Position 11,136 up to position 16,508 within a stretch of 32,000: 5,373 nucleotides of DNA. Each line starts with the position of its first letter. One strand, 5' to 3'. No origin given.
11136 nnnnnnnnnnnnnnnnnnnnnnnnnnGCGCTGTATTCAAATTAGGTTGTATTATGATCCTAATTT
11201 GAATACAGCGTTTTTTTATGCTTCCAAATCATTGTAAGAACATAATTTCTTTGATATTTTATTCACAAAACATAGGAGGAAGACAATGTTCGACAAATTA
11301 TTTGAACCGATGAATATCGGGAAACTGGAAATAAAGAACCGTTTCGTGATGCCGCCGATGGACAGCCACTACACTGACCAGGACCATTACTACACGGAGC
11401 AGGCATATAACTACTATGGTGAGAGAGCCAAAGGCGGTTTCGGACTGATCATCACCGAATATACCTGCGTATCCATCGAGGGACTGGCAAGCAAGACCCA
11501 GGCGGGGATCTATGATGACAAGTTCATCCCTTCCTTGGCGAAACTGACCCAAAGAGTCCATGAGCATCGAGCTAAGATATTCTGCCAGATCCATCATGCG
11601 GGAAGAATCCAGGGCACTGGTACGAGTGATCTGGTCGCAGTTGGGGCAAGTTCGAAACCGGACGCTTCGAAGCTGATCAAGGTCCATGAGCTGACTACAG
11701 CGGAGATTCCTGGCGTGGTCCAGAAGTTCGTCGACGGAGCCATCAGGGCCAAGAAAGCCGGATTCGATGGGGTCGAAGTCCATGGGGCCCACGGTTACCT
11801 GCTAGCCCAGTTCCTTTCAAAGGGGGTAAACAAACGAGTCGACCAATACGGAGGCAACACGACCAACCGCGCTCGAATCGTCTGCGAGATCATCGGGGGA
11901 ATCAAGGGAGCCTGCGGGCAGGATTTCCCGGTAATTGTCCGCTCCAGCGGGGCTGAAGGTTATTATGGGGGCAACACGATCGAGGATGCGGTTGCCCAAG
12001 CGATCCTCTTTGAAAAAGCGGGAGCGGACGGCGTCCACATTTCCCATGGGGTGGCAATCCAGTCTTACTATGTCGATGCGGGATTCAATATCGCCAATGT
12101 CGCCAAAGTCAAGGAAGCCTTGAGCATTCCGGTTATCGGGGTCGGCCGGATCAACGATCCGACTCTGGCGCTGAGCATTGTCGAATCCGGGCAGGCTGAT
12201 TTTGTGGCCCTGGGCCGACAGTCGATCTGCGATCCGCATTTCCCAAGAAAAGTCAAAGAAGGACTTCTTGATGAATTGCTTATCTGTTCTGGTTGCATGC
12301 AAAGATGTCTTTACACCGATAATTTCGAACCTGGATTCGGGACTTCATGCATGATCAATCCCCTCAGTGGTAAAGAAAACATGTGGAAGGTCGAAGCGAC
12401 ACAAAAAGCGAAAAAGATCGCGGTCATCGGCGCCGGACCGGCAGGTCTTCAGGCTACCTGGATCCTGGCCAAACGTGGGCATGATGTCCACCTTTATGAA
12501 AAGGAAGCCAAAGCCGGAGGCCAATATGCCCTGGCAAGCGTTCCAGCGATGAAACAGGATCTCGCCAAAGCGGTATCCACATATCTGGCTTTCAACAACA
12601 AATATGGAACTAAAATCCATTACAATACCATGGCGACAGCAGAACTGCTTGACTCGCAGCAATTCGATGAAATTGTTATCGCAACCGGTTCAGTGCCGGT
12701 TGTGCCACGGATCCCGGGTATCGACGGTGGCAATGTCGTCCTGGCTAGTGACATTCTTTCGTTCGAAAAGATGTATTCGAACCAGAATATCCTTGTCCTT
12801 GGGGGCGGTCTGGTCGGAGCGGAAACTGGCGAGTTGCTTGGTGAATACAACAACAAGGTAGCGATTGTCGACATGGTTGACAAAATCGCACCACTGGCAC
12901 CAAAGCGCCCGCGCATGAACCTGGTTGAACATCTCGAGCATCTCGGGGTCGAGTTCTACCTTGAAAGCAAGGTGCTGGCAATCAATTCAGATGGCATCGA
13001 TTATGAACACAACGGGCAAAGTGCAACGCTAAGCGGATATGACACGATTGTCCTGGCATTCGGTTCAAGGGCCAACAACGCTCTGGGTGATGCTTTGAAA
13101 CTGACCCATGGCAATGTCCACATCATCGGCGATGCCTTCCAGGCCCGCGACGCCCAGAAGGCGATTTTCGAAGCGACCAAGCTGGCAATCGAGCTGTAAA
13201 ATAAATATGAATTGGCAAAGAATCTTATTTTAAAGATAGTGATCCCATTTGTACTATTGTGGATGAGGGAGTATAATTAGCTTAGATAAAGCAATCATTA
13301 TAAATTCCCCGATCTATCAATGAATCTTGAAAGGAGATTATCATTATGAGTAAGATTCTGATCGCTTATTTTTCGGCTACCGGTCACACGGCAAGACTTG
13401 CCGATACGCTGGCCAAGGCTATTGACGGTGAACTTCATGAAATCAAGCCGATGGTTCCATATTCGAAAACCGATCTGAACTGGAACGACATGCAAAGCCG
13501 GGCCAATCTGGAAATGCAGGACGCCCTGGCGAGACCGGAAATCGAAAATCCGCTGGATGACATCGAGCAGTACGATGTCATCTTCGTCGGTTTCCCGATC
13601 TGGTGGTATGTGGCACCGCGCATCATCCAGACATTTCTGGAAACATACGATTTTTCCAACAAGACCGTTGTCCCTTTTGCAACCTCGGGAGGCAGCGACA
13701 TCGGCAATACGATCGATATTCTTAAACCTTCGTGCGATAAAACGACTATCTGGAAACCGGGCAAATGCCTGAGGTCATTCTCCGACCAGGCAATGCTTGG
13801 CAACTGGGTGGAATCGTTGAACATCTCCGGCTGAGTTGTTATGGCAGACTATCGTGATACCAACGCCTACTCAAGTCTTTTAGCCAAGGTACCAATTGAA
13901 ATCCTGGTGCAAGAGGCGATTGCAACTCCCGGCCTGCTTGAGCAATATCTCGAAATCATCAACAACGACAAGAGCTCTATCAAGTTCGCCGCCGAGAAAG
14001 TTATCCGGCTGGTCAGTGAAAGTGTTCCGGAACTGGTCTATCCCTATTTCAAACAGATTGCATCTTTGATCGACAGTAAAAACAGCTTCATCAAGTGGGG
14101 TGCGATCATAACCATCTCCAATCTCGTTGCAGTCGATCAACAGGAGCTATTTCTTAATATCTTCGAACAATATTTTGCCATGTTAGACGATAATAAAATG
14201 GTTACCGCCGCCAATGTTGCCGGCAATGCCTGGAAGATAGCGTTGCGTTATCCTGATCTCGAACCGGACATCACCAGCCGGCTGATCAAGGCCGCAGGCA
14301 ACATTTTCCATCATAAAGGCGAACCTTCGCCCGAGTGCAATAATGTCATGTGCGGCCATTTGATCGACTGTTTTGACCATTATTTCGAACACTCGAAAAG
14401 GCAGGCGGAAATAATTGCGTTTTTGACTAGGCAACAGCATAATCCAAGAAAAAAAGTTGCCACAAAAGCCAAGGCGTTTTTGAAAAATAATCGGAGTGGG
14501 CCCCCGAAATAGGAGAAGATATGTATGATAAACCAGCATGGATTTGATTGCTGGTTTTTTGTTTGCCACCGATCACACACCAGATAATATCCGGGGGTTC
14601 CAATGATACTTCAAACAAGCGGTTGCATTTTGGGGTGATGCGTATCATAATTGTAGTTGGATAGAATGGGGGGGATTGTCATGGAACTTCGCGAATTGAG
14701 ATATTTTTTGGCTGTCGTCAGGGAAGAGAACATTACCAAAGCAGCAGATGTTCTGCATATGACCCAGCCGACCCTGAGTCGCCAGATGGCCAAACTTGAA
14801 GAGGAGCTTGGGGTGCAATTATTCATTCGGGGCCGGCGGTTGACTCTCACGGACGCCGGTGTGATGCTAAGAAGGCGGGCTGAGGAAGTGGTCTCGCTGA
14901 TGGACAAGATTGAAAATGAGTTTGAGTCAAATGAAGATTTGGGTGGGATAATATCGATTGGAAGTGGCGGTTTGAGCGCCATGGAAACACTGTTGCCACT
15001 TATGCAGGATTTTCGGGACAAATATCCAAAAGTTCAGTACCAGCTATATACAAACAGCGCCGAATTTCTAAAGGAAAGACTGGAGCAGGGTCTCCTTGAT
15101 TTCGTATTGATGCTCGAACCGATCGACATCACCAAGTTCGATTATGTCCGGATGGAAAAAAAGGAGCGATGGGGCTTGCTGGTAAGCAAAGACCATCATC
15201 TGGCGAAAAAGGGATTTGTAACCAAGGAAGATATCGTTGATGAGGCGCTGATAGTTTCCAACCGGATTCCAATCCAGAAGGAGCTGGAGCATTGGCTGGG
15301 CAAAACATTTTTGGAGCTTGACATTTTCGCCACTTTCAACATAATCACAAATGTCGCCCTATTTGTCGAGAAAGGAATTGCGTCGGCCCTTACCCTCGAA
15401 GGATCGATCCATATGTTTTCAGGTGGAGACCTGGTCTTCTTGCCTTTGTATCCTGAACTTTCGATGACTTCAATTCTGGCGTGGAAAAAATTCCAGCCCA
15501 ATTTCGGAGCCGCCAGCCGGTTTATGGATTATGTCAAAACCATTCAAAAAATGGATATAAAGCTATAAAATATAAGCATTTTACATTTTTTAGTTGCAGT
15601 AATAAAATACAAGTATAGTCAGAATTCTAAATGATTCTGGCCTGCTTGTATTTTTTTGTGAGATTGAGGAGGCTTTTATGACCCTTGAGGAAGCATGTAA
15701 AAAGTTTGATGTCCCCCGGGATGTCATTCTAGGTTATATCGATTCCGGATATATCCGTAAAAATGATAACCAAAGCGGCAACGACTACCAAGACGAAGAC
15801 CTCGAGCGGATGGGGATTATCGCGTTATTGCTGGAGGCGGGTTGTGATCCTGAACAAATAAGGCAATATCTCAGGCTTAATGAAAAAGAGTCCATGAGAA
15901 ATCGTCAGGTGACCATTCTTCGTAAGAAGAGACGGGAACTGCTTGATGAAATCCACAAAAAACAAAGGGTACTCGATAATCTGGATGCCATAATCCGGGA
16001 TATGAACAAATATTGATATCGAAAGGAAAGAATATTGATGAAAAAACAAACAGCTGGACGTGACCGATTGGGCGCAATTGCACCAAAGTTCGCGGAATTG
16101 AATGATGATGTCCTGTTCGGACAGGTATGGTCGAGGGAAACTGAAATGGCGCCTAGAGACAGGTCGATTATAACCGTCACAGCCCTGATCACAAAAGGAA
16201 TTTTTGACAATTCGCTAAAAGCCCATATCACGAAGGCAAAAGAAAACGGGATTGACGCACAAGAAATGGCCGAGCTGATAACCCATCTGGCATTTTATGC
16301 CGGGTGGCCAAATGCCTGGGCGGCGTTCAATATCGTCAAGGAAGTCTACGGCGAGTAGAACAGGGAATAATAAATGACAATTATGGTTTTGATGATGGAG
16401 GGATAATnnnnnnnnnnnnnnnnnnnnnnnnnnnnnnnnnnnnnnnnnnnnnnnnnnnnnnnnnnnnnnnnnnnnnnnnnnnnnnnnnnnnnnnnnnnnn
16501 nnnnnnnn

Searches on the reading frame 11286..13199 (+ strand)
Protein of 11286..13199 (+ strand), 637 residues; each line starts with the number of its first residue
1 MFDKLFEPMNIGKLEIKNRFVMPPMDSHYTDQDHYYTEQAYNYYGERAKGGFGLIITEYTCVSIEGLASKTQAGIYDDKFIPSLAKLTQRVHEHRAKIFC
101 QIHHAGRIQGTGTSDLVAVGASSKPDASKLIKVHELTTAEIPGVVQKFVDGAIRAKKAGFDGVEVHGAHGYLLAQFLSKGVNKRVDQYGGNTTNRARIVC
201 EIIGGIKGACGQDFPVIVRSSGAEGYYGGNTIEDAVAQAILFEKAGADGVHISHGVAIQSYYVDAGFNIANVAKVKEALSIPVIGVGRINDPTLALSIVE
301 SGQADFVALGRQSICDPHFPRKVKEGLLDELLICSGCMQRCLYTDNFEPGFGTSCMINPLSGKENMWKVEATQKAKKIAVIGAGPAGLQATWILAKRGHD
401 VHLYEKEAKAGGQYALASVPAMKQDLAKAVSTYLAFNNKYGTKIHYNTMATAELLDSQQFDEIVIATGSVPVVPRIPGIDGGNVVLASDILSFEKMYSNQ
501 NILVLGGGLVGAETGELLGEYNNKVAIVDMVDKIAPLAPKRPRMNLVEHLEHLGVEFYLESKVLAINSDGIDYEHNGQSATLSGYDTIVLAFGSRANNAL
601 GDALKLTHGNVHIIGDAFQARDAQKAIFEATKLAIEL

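Call 6: search_protein_families(library=pfam, proteins=[window:11286-13199:+], max_evalue=0.01)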
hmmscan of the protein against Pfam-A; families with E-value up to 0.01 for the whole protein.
window:11286-13199:+ (637 aa): 18 families
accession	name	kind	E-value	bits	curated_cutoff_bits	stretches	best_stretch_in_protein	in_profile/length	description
PF00724.26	Oxidored_FMN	-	4.5e-79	266.6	27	1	4-329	1-341/342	NADH:flavin oxidoreductase / NADH oxidase family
PF07992.20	Pyr_redox_2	-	1.1e-30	107.5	26.1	1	377-610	2-254/291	Pyridine nucleotide-disulphide oxidoreductase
PF00070.33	Pyr_redox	-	4.9e-16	59.5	22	1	501-570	1-70/82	Pyridine nucleotide-disulphide oxidoreductase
PF13450.12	NAD_binding_8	-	3e-11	43.9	21.9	1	380-415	1-36/68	NAD(P)-binding Rossmann-like domain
PF01266.30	DAO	-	2.1e-09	37.8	27.9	1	377-412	1-37/353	FAD dependent oxidoreductase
PF13738.12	Pyr_redox_3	-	9.4e-08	32.1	30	1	461-597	126-270/305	Pyridine nucleotide-disulphide oxidoreductase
PF03486.20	HI0933_like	-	4.6e-07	30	50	1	377-412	2-37/244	HI0933-like protein Rossmann domain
PF03721.20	UDPG_MGDP_dh_N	-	1.3e-06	28.5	27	1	376-452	1-77/187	UDP-glucose/GDP-mannose dehydrogenase family, NAD binding domain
PF01494.25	FAD_binding_3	-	1.8e-05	24.6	22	1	377-409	3-35/349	FAD binding domain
PF00890.30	FAD_binding_2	-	2.7e-05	24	20.4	1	378-418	2-42/414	FAD binding domain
PF13434.12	Lys_Orn_oxgnase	-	2.7e-05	23.9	21.3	1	457-525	145-214/339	L-lysine 6-monooxygenase/L-ornithine 5-monooxygenase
PF02737.24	3HCDH_N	-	3e-05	24.4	22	0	377-411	1-35/180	3-hydroxyacyl-CoA dehydrogenase, NAD binding domain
PF01134.28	GIDA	-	3.6e-05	23.5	22.1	1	377-409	1-33/391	Glucose inhibited division protein A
PF12831.13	FAD_oxidored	-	0.00012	22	27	1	378-425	2-49/416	FAD dependent oxidoreductase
PF01262.27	AlaDh_PNT_C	-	0.00016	21.6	23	0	375-411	28-64/214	Alanine dehydrogenase/PNT, C-terminal domain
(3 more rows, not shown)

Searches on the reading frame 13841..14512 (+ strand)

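Call 6: search_protein_families(library=pfam, proteins=[window:13841-14512:+], max_evalue=0.01)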
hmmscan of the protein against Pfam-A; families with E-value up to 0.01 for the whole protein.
window:13841-14512:+ (223 aa): 3 families
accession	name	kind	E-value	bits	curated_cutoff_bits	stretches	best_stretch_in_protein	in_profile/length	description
PF01602.26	Adaptin_N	-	0.00042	19.5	37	1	61-201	107-240/524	Adaptin N terminal region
PF12717.13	Cnd1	-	0.0024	18.4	26.4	0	22-102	49-130/162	non-SMC mitotic condensation complex subunit 1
PF24703.2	DUF7666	-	0.0077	17.1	27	0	151-210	19-80/95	Domain of unknown function (DUF7666)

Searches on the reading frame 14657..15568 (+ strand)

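Call 7: search_protein_families(library=pfam, proteins=[window:14657-15568:+], max_evalue=0.01)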
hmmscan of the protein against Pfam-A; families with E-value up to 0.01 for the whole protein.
window:14657-15568:+ (303 aa): 3 families
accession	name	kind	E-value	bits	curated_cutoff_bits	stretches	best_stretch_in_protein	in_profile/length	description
PF03466.25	LysR_substrate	-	6.5e-26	91.5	28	1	94-294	3-205/209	LysR substrate binding domain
PF00126.33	HTH_1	-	1.9e-24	85.8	26.6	1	11-68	1-59/60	Bacterial regulatory helix-turn-helix protein, lysR family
PF13556.12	HTH_30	-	0.0028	17.9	27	1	23-57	12-46/59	PucR C-terminal helix-turn-helix domain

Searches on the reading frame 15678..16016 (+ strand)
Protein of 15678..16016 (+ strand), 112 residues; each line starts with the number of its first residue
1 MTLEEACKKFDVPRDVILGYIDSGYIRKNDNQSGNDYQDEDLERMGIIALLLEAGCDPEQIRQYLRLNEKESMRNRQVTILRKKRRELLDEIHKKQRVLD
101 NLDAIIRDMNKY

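Call 7: search_protein_families(library=pfam, proteins=[window:15678-16016:+], max_evalue=0.01)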
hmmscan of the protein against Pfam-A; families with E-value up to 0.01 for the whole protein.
window:15678-16016:+ (112 aa): 1 family
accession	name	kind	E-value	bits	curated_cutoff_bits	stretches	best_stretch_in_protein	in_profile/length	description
PF13411.12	MerR_1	-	6.9e-09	36.1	21.6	1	1-66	1-67/69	MerR HTH family regulatory protein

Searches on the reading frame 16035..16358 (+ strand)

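Call 7: search_protein_families(library=pfam, proteins=[window:16035-16358:+], max_evalue=0.01)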
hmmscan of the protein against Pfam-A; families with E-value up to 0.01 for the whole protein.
window:16035-16358:+ (107 aa): 1 family
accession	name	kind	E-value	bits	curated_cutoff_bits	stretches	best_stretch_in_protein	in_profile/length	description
PF02627.25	CMD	-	1.1e-17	64.2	23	1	17-103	1-84/84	Carboxymuconolactone decarboxylase family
